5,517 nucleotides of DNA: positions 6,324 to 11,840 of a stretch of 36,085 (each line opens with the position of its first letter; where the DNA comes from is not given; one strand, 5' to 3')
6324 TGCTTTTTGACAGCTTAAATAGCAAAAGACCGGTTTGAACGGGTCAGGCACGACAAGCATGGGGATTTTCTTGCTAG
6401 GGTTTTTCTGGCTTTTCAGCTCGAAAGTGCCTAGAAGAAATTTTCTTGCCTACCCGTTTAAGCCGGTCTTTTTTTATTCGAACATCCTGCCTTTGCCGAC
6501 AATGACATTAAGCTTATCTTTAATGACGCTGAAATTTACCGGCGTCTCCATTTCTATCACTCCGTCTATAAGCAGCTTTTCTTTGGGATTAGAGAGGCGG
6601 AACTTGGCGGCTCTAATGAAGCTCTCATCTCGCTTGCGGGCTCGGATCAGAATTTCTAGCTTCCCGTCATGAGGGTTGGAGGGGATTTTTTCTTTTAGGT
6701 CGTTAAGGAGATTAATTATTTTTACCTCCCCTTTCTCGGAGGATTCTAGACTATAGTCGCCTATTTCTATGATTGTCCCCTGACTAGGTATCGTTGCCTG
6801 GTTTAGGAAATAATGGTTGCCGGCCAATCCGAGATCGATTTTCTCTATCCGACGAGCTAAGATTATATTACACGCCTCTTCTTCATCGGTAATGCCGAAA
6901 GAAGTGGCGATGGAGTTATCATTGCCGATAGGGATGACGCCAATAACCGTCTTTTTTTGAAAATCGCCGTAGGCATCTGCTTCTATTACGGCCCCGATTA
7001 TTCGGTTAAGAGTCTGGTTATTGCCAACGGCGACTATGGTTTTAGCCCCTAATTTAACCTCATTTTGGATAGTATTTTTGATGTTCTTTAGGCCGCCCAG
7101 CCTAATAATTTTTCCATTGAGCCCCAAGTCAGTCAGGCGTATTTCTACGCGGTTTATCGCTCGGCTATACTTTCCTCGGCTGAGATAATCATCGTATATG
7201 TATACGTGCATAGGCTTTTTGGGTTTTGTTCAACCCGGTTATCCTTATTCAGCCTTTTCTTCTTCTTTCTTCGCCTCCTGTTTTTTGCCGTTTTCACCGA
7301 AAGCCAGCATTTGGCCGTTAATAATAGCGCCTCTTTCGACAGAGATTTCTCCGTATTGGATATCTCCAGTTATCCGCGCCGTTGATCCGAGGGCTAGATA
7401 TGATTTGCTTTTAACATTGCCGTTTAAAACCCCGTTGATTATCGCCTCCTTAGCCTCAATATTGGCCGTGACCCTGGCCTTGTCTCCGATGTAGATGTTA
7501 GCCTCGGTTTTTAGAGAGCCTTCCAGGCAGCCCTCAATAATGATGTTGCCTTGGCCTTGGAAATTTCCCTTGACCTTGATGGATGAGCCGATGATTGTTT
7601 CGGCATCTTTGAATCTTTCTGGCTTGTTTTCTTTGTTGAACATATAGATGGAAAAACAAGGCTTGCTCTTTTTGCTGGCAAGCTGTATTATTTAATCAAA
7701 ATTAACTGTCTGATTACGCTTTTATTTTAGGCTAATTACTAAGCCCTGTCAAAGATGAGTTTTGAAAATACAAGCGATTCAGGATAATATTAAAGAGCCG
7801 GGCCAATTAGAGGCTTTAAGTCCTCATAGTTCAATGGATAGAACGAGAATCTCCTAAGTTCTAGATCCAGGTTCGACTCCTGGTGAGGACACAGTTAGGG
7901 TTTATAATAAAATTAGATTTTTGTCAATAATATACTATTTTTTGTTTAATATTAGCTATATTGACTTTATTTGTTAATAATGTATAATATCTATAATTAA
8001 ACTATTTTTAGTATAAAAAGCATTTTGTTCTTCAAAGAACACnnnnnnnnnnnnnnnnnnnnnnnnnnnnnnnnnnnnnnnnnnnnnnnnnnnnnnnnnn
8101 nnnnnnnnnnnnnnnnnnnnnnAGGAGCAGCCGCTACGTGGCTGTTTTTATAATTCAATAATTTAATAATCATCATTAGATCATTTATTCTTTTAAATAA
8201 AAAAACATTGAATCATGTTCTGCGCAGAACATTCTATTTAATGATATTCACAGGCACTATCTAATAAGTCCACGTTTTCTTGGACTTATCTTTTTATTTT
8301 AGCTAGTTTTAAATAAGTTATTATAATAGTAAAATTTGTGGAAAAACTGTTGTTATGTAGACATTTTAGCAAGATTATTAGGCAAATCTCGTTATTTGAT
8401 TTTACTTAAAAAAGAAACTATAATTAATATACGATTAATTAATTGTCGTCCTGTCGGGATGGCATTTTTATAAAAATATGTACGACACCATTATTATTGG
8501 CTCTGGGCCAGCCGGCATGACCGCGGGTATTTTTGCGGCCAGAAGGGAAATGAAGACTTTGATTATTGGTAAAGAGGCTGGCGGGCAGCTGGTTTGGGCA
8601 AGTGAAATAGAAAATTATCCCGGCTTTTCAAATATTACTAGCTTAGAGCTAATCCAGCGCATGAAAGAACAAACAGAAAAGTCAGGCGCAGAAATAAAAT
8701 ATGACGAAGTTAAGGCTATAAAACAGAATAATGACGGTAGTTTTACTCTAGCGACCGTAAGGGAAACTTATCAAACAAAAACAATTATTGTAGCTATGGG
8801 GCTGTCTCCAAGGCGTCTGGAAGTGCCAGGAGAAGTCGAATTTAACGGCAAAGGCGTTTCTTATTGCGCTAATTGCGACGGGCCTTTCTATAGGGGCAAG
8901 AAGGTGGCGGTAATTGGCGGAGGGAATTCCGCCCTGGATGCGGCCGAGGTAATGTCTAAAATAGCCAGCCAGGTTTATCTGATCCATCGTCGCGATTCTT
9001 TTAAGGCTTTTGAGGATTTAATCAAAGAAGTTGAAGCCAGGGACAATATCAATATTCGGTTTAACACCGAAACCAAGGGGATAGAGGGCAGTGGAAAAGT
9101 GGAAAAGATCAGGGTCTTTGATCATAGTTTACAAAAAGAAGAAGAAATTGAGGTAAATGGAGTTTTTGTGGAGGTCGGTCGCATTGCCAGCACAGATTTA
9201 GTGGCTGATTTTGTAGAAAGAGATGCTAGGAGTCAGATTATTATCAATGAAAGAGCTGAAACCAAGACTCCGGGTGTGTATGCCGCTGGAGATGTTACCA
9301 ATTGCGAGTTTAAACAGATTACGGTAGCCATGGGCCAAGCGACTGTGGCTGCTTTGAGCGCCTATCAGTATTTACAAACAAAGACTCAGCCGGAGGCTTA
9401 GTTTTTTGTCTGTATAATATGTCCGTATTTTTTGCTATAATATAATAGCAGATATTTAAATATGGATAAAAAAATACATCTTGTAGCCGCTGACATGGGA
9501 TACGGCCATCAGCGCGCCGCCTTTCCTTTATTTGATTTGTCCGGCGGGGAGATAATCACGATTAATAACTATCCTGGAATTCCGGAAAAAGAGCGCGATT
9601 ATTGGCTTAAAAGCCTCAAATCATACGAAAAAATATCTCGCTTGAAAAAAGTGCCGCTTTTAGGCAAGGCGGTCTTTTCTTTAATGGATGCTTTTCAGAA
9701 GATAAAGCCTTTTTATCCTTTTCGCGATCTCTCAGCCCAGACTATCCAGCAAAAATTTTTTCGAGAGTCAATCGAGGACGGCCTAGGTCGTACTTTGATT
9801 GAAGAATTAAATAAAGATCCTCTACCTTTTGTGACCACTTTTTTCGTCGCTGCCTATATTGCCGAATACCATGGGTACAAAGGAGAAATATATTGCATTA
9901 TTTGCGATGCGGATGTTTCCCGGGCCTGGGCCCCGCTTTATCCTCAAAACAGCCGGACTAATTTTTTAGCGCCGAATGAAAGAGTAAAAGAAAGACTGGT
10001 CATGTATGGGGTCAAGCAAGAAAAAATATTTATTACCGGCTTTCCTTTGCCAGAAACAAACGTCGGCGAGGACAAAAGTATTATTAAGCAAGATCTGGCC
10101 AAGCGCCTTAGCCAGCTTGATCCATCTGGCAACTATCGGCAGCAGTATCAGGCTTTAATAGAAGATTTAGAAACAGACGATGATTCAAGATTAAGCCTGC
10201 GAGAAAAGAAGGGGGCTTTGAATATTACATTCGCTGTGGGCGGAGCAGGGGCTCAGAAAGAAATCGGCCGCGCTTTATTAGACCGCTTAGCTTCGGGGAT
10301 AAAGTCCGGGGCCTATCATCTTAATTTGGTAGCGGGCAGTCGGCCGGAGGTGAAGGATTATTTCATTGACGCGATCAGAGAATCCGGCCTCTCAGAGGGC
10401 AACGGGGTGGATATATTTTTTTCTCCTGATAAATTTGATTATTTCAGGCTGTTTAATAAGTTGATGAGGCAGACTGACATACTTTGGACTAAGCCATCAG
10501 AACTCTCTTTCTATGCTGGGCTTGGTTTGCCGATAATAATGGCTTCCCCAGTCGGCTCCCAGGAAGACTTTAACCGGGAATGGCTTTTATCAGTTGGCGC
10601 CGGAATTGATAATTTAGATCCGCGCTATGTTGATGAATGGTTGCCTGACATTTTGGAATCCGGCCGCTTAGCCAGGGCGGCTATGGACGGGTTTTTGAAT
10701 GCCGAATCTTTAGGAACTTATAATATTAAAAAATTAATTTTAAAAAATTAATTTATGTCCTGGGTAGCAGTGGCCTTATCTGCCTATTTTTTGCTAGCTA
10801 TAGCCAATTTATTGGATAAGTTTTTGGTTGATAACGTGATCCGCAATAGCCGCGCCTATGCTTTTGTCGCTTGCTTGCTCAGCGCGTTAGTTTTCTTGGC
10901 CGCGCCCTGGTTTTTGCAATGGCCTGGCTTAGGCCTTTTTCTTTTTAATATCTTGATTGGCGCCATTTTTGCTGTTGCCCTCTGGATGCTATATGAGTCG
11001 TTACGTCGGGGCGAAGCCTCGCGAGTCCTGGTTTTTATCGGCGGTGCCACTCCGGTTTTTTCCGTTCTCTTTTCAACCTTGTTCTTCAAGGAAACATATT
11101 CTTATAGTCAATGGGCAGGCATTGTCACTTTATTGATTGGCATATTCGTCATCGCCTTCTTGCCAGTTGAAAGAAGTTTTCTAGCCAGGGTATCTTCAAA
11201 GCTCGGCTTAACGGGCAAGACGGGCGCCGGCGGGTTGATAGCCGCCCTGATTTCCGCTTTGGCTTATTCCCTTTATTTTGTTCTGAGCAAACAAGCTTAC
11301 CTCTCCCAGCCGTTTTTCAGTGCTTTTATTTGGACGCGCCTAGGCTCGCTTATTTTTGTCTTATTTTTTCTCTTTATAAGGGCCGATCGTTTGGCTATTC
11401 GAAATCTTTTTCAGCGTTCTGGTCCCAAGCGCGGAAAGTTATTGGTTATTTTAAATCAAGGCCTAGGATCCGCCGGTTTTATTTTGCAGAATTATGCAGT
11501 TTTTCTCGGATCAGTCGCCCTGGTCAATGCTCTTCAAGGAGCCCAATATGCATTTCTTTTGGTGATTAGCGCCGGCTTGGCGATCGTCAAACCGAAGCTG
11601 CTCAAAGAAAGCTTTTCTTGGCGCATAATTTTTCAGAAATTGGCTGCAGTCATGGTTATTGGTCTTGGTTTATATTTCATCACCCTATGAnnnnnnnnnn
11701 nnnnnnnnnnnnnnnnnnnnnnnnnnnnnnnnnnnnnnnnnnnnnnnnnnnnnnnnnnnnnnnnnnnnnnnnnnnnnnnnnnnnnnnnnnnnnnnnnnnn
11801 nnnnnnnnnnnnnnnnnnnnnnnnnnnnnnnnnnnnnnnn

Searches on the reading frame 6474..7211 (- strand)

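Call 5: search_protein_families(library=pfam, proteins=[window:6474-7211:-], max_evalue=0.01)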
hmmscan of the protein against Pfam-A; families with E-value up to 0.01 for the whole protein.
window:6474-7211:- (245 aa): 1 family
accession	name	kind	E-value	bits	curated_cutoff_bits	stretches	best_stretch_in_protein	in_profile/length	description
PF00781.29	DAGK_cat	-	1.5e-09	37.9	23.6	1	11-128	11-123/125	Diacylglycerol kinase catalytic domain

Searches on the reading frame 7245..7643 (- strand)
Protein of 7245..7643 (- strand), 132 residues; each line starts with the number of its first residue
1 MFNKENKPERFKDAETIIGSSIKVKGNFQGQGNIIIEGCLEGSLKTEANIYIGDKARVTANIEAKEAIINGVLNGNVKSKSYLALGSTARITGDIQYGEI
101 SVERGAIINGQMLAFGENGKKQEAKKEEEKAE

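Call 5: search_protein_families(library=pfam, proteins=[window:7245-7643:-], max_evalue=0.01)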
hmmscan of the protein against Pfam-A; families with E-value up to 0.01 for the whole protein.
window:7245-7643:- (132 aa): 1 family
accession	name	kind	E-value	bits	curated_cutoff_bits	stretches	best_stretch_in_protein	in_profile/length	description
PF04519.19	Bactofilin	-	2.8e-25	88.9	27.9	1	16-112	1-97/98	Polymer-forming cytoskeletal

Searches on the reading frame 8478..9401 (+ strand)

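Call 5: search_protein_families(library=pfam, proteins=[window:8478-9401:+], max_evalue=0.01)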
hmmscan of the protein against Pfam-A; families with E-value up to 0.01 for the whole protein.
window:8478-9401:+ (307 aa): 13 families
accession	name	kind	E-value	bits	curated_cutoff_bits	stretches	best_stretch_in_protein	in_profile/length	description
PF07992.20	Pyr_redox_2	-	1.8e-52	179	26.1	1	2-288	1-291/291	Pyridine nucleotide-disulphide oxidoreductase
PF13738.12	Pyr_redox_3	-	1.7e-25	90.4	30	2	72-271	97-305/305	Pyridine nucleotide-disulphide oxidoreductase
PF00070.33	Pyr_redox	-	1.2e-15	58.3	22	1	142-213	1-79/82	Pyridine nucleotide-disulphide oxidoreductase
PF03486.20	HI0933_like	-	2.7e-10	40.5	50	1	3-33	2-32/244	HI0933-like protein Rossmann domain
PF00890.30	FAD_binding_2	-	2.9e-10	40.3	20.4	1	3-42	1-42/414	FAD binding domain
PF12831.13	FAD_oxidored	-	8.5e-07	29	27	1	3-41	1-41/416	FAD dependent oxidoreductase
PF01946.23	Thi4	-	2.2e-05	24.3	26.2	0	3-33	19-50/235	Thi4 family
PF01266.30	DAO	-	4.7e-05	23.5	27.9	0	52-112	145-207/353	FAD dependent oxidoreductase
PF13434.12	Lys_Orn_oxgnase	-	5.8e-05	22.8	21.3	1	77-180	117-230/339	L-lysine 6-monooxygenase/L-ornithine 5-monooxygenase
PF01134.28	GIDA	-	7.5e-05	22.4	22.1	0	3-33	1-30/391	Glucose inhibited division protein A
PF13450.12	NAD_binding_8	-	0.0003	21.5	21.9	1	6-33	1-28/68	NAD(P)-binding Rossmann-like domain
PF00743.25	FMO-like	-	0.00037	19.5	22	1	117-174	160-217/532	Flavin-binding monooxygenase-like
PF01494.25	FAD_binding_3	-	0.00052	19.8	22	0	2-33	2-33/349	FAD binding domain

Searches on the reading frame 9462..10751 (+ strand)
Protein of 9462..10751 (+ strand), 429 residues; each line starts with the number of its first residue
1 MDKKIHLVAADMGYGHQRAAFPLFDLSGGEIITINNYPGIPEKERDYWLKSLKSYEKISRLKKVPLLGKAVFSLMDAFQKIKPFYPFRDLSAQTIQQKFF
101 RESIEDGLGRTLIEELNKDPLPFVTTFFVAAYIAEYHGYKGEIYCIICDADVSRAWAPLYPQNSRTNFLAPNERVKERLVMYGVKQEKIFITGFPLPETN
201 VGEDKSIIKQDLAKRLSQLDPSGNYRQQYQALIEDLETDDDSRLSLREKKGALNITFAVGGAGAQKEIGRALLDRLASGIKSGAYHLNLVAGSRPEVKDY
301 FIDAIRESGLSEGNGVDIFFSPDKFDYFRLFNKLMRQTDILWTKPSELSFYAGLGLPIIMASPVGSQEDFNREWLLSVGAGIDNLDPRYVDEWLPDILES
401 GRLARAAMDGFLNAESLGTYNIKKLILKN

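Call 5: search_protein_families(library=pfam, proteins=[window:9462-10751:+], max_evalue=0.01)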
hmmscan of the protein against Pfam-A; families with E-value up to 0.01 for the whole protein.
window:9462-10751:+ (429 aa): 1 family
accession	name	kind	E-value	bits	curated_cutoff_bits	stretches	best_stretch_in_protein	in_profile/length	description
PF22053.2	DUF6938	-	6.1e-19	69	27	2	312-381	119-185/236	Domain of unknown function (DUF6938)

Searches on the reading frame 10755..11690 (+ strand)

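Call 5: search_protein_families(library=pfam, proteins=[window:10755-11690:+], max_evalue=0.01)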
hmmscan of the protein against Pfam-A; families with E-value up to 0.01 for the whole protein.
window:10755-11690:+ (311 aa): 1 family
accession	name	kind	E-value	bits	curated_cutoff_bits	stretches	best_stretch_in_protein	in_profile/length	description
PF00892.27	EamA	-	1e-15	58.6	28.2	2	2-134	2-134/135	EamA-like transporter family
